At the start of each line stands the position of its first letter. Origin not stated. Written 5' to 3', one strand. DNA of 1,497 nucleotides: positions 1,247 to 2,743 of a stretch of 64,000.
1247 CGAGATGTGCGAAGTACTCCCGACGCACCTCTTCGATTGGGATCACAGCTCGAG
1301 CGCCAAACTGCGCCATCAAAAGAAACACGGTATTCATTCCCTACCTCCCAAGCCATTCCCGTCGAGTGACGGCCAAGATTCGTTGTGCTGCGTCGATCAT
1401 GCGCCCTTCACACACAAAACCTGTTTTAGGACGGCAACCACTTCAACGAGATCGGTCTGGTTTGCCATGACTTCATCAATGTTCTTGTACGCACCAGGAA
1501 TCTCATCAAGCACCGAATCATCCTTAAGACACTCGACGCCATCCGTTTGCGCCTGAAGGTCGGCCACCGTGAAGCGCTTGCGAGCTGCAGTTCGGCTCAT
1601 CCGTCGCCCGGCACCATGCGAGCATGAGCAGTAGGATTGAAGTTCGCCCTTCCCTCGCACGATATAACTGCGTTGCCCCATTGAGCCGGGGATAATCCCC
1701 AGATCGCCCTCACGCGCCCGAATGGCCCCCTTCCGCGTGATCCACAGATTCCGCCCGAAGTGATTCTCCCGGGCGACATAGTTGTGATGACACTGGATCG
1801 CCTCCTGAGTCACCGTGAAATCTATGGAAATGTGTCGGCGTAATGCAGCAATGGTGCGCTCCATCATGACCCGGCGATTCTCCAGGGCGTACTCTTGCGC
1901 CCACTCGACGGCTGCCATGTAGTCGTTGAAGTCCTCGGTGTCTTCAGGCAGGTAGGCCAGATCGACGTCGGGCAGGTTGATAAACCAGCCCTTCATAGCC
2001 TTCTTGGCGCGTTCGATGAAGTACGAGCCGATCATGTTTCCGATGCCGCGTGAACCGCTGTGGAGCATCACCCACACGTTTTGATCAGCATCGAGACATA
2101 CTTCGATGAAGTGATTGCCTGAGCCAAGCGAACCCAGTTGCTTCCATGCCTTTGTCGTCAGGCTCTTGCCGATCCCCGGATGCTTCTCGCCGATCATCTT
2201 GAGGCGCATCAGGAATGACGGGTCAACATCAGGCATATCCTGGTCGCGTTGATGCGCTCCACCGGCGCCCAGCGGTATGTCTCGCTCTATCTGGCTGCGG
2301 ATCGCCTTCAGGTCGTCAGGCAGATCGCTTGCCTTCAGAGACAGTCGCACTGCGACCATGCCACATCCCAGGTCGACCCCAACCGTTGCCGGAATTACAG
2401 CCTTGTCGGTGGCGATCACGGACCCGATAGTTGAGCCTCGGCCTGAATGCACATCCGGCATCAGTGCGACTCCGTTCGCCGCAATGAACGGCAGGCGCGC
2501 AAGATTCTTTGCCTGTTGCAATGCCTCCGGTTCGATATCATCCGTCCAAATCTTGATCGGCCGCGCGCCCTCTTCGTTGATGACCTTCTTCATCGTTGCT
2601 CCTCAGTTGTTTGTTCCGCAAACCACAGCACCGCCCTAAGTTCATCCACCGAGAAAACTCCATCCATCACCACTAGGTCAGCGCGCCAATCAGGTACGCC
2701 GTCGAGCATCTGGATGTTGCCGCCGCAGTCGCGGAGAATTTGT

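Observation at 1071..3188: Phage-encoded RtcB RNA ligase operon next to the integrase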

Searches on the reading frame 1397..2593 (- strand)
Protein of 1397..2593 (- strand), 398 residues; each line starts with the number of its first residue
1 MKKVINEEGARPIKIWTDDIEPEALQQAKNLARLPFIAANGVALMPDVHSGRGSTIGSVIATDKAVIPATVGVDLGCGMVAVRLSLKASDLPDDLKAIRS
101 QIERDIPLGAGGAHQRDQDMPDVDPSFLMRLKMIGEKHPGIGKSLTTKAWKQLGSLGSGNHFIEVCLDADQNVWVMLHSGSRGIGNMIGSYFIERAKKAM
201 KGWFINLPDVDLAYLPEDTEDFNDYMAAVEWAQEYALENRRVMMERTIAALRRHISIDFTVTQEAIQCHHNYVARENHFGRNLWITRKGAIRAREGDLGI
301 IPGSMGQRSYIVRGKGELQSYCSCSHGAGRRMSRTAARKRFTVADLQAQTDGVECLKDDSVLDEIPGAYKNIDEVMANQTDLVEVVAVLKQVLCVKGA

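Call 3: search_protein_families(library=pfam, proteins=[window:1397-2593:-], max_evalue=0.01)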
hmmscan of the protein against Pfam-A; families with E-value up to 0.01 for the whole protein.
window:1397-2593:- (398 aa): 1 family
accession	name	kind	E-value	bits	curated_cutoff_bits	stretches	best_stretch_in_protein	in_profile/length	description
PF01139.22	RtcB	-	3.4e-126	422.3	27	1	27-397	1-426/426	tRNA-splicing ligase RtcB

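Call 4: search_protein_families(library=phrogs, proteins=[window:1397-2593:-], max_evalue=0.01)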
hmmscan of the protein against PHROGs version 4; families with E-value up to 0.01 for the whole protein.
window:1397-2593:- (398 aa): 3 families
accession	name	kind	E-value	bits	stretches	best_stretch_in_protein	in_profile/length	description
phrog_1075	-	DNA, RNA and nucleotide metabolism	2.3e-150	502.7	1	5-398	58-442/459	tRNA splicing ligase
phrog_32430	-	DNA, RNA and nucleotide metabolism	8.7e-50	169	1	270-397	10-138/139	tRNA splicing ligase RtcB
phrog_17036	-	unknown function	0.0027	19.2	1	17-64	21-68/88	-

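Call 6: search_dna_similar(query=window:1397-2593:-, collection=phages, mode=protein, max_rows=40)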
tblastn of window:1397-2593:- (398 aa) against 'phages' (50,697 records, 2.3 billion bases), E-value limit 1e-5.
Records with a match: 708; places in all: 717; records where one place covers at least 80% of the query: 656.
Best place of each record, by identity: 60-80% 5; <60% 703.
By first word of the organism name: Mycobacterium 221; Bacillus 63; Listeria 58; Brevibacterium 32; Caulobacter 30; Halorubrum 30; Gordonia 25; Enterococcus 23; Microbacterium 19; Pseudomonas 17; and 47 more.
By host as written in the record: Mycobacterium smegmatis mc2 155 163; Listeria monocytogenes 47; - 46; Brevibacterium aurantiacum SMQ-1335 32; Mycobacterium smegmatis mc#155 29; Gordonia terrae 3612 24; Halorubrum sp. 16; Erwinia amylovora 14; and 160 more.
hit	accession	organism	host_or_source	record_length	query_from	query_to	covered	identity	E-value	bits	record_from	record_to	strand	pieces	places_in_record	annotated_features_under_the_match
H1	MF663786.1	Bordetella phage vB_BbrM_PHB04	Bordetella bronchiseptica 4715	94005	1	398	100%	72.6%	0e+0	605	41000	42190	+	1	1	RNA-splicing ligase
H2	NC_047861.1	Bordetella phage vB_BbrM_PHB04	Bordetella bronchiseptica 4715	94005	1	398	100%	72.6%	0e+0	605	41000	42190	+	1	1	tRNA splicing ligase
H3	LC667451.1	Burkholderia phage FLC9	Burkholderia glumae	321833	1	397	100%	67.8%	2e-177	553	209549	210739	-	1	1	hypothetical protein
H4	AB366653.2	Ralstonia phage phiRSL1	-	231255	1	397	100%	58.9%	4e-156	492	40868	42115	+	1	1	uncharacterized conserved protein | hypothetical protein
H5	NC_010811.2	Ralstonia phage phiRSL1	-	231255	1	397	100%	58.9%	4e-156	492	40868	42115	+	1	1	tRNA splicing ligase | hypothetical protein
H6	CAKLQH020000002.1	Acinetobacter phage MD-2021a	not known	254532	1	397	100%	56.7%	1e-147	468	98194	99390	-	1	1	rtcB_1: protein rtcB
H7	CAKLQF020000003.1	Acinetobacter phage MD-2021a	not known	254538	1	397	100%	56.7%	1e-147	468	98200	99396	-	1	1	rtcB_2: protein rtcB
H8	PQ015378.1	Pseudomonas phage RVTF4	Pseudomonas sp.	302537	7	397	98%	55.6%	5e-143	454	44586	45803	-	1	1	RNA ligase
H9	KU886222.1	Erwinia phage vB_EamM_Special G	Erwinia amylovora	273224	1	397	100%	54.6%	1e-136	437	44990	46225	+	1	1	50: putative RtcB-like protein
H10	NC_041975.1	Erwinia phage vB_EamM_Special G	Erwinia amylovora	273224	1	397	100%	54.6%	1e-136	437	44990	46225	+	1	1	50: tRNA splicing ligase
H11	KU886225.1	Erwinia phage vB_EamM_Deimos-Minion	Erwinia amylovora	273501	1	397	100%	54.6%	1e-136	437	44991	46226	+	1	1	putative RtcB-like protein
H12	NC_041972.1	Erwinia phage vB_EamM_Deimos-Minion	Erwinia amylovora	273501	1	397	100%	54.6%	1e-136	437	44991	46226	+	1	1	tRNA splicing ligase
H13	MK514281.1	Erwinia phage Rebecca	Erwinia amylovora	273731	1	397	100%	54.6%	1e-136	437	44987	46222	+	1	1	putative RtcB-like protein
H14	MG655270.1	Erwinia phage vB_EamM_Mortimer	Erwinia amylovora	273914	1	397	100%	54.6%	1e-136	437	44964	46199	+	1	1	putative RtcB-like protein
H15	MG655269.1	Erwinia phage vB_EamM_MadMel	Erwinia amylovora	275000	1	397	100%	54.6%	1e-136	437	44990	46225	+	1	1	putative RtcB-like protein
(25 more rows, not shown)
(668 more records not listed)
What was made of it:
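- Closest known: Phage-encoded RtcB. Same: The closest sequenced phage relatives are 59-73% identical (call 6).
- Intact RtcB genes are kept in 708 phage records from many hosts (call 6).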

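Call 7: get_annotated_region(hit=H2, flank=4000)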
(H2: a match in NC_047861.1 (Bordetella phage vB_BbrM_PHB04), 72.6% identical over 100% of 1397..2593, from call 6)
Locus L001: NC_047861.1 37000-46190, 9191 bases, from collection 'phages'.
description: Bordetella phage vB_BbrM_PHB04, complete genome.
organism: Bordetella phage vB_BbrM_PHB04 (NCBI taxid 2029657)
taxonomy: Viruses; Duplodnaviria; Heunggongvirae; Uroviricota; Caudoviricetes; Phabquatrovirus; Phabquatrovirus PHB04
host: Bordetella bronchiseptica 4715; source: wastewater; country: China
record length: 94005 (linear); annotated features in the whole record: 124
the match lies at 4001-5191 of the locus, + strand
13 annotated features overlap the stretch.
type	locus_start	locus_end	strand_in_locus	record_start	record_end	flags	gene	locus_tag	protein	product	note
CDS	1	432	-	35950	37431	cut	-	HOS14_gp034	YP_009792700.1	hypothetical protein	-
CDS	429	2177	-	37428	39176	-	-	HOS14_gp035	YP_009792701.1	portal protein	-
CDS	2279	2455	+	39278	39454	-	-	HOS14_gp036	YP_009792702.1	hypothetical protein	-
CDS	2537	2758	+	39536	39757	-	-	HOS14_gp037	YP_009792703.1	hypothetical protein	-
CDS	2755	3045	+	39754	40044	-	-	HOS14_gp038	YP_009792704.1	hypothetical protein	-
CDS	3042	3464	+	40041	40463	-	-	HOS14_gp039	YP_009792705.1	hypothetical protein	-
CDS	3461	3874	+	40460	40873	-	-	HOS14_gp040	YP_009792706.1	hypothetical protein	-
CDS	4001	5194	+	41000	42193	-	-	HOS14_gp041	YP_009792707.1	tRNA splicing ligase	RtcB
CDS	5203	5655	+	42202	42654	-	-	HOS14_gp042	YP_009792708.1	hypothetical protein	-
CDS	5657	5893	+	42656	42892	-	-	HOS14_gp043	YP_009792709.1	hypothetical protein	-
CDS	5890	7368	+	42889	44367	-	-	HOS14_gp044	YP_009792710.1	transcriptional regulator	-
CDS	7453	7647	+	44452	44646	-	-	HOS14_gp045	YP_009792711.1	hypothetical protein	-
CDS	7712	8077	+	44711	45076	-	-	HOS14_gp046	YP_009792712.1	hypothetical protein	-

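Call 13: search_solved_structures(query=window:1397-2593:-, show_alignments=3)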
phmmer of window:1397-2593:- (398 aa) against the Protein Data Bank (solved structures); distinct sequences matched with E-value up to 0.001: 9.
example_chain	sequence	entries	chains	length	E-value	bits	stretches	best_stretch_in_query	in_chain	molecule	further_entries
4dwr_B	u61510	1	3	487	3.3e-33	118.5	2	141-398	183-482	tRNA-splicing ligase RtcB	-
2epg_A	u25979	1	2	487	3.9e-33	118.2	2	141-397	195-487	Hypothetical protein TTHA1785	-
1uc2_A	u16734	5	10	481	7.4e-33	117.3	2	141-396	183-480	hypothetical protein PH1602 | tRNA-splicing ligase RtcB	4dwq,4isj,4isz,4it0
7lfq_A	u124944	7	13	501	9.3e-33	117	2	141-396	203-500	RNA-splicing ligase RtcB | tRNA-splicing ligase RtcB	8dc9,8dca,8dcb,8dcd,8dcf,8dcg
9i8v_C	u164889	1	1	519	3e-27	98.9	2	147-379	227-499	RNA-splicing ligase RtcB homolog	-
7p3b_A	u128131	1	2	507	5.5e-26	94.7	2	149-379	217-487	RNA-splicing ligase RtcB homolog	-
8odo_A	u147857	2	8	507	5.5e-26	94.7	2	149-379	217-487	RNA-splicing ligase RtcB homolog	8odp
8orj_A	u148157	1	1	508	5.6e-26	94.7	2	149-379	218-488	RNA-splicing ligase RtcB homolog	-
8btt_A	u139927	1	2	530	6.8e-26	94.4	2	149-379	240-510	RNA-splicing ligase RtcB homolog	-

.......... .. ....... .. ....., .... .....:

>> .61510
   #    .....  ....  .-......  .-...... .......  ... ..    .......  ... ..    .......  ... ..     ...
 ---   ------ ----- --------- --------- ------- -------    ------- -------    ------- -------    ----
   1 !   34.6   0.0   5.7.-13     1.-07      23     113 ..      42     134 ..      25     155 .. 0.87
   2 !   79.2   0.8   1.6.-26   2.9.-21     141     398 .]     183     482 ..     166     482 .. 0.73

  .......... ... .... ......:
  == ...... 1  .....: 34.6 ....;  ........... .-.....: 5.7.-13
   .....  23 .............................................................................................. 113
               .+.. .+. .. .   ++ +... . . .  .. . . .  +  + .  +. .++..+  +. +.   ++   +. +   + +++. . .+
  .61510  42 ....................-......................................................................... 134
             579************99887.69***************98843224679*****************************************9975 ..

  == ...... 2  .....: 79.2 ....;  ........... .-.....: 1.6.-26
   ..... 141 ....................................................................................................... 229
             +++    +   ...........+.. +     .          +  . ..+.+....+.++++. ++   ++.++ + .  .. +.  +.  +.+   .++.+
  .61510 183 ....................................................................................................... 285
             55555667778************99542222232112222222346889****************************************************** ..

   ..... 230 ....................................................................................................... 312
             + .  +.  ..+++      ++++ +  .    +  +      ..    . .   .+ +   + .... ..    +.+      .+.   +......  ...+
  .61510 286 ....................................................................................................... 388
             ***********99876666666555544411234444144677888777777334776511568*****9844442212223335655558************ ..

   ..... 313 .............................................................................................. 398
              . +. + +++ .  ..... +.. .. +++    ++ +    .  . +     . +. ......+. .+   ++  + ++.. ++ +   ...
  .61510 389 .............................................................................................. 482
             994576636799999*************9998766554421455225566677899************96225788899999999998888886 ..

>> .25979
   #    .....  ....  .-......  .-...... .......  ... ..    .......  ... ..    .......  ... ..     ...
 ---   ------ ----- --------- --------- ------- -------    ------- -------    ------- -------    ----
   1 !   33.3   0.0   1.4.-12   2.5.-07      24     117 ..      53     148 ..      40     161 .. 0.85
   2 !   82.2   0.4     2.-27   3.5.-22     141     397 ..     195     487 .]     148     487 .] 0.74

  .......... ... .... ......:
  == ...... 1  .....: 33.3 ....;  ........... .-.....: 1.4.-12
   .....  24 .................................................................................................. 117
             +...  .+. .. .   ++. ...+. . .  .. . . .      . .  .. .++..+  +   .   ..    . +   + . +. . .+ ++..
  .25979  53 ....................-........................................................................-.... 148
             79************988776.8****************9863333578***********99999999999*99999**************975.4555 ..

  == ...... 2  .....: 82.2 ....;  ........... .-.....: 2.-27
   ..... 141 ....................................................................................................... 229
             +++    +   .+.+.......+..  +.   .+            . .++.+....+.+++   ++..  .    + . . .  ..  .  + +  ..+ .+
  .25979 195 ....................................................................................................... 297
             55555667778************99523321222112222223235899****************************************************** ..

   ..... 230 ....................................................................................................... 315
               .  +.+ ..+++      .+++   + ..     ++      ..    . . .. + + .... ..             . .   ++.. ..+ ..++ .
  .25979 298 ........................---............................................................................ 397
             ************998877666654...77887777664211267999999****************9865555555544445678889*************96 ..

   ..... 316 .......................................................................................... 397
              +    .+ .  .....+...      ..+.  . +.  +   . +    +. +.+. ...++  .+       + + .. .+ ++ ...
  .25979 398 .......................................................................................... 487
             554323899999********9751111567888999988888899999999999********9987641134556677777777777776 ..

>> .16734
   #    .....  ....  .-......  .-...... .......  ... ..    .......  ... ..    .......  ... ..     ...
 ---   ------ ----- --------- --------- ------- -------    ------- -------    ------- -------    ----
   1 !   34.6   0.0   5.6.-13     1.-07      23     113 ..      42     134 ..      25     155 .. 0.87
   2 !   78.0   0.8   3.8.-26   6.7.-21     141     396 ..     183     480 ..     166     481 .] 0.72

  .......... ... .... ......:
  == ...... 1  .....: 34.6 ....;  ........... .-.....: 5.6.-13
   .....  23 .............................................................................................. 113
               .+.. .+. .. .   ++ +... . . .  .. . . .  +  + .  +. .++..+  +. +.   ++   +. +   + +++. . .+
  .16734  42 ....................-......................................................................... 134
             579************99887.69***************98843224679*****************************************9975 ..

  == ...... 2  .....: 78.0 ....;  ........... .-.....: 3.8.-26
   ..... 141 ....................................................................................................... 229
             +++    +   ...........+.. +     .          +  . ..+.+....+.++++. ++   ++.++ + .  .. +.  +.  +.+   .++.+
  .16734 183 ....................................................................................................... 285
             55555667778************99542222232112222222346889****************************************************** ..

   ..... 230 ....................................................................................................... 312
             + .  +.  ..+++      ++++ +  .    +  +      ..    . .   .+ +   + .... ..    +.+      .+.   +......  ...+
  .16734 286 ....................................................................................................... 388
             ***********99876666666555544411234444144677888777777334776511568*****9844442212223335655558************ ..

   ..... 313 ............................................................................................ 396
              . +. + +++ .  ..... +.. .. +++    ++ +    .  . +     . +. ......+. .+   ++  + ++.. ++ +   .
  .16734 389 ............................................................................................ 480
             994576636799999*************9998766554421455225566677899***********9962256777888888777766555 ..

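Call 16: find_encoding_contigs(protein=window:1397-2593:-, flank=10000, max_places=6)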
Protein window:1397-2593:- (398 aa): 2 contigs read that carry it; 1 place shown.
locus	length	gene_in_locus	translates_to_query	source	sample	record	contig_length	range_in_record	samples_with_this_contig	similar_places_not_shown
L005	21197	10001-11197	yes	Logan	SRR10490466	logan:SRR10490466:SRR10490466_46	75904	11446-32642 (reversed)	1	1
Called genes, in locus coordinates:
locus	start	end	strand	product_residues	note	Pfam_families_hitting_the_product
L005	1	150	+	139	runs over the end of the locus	-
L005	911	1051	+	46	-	-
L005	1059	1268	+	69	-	-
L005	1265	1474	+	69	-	-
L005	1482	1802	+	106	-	-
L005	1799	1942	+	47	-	-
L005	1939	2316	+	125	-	-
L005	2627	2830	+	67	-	-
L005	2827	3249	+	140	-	-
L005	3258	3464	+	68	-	-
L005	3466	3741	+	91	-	-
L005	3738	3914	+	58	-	-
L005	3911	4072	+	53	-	-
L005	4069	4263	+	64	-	-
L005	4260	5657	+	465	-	-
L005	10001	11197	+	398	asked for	PF01139:RtcB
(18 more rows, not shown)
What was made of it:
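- Checked: In the source contig the integrase abuts host genes (RNase R family, SpoU methylase, ribose-5-phosphate isomerase A), so the cluster does sit at the prophage edge (call 16).
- Integrase abutting host rnr (call 16). The overlaps are the operon's norm, at 12 of 24 junctions (call 16).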

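Call 24: find_related_loci(query=window:1397-2593:-, collection=genome_contigs, flank=6000)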
Query window:1397-2593:- (398 aa) in genome_contigs; peptide patterns used: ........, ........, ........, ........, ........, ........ (x = any residue, [..] = any of these).
485 stretches matched a pattern; 303 encode a relative of the query (tblastn E <= 1e-3); the best 80 are kept; 80 distinct loci.
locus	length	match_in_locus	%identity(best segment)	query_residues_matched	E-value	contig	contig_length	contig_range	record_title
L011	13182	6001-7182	70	1-398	0e+0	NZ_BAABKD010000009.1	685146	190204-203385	Paenalcaligenes hermetiae strain JCM 18423 sequence09, whole genome shotgun sequence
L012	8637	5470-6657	71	1-398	0e+0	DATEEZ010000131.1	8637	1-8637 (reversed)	MAG TPA_asm: Nitrosospira sp. isolate SMAG_U8746 k141_1739766, whole genome shotgun sequence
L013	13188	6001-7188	59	1-397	2e-154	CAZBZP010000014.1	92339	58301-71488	MAG TPA_asm: Uncultured Candidatus Berkiella sp. isolate SRP262948_co1_37 genome assembly, contig: NODE_261_length_92339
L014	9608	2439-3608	62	8-397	8e-153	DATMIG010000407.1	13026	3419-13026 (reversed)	MAG TPA_asm: Burkholderiales bacterium isolate SMAG_U13536 k141_221177, whole genome shotgun sequence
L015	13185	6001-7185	58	1-397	4e-152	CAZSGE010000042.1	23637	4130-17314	MAG TPA_asm: Uncultured Candidatus Berkiella sp. isolate SRP302895_co1_219 genome assembly, contig: NODE_3889_length_236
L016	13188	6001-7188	60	1-397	4e-152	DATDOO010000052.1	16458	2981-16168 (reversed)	MAG TPA_asm: Methylococcaceae bacterium isolate SMAG_U7896 k141_1330410, whole genome shotgun sequence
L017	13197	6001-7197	59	4-397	1e-151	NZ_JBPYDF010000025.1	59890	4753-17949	Psychrobacter sp. 1Y1 NODE_25_length_59890_cov_1672.791032, whole genome shotgun sequence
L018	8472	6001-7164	60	7-397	1e-150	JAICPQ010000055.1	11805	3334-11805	MAG: Burkholderiales bacterium isolate TY_FP_2_bin.34 k141_1804440_length_11805_cov_7.0000, whole genome shotgun sequenc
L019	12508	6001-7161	61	8-397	2e-150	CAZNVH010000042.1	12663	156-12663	MAG TPA_asm: uncultured Enterobacteriaceae bacterium isolate binchicken_co165_59 genome assembly, contig: k141_2422916,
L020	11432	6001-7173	59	7-397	7e-150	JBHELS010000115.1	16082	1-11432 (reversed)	MAG: Burkholderiales bacterium isolate S2_bin.27.orig S2_k141_3201111, whole genome shotgun sequence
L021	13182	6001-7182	59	8-397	9e-150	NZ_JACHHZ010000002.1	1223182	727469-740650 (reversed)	Povalibacter uvarum strain DSM 26723 Ga0415266_02, whole genome shotgun sequence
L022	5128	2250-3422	60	7-397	3e-151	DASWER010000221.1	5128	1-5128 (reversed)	MAG TPA_asm: Burkholderiales bacterium isolate SMAG_U2767 k141_2015478, whole genome shotgun sequence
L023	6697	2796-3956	60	8-397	4e-149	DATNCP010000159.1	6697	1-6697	MAG TPA_asm: Burkholderiales bacterium isolate SMAG_U11217 k141_2017134, whole genome shotgun sequence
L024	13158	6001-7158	56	12-397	5e-148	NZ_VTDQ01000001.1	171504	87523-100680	Acinetobacter pollinis strain SCC477 flattened_line_0, whole genome shotgun sequence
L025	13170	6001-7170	60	8-397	5e-148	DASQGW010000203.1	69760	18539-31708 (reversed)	MAG TPA_asm: Burkholderiales bacterium isolate SMAG_U11817 k141_88279, whole genome shotgun sequence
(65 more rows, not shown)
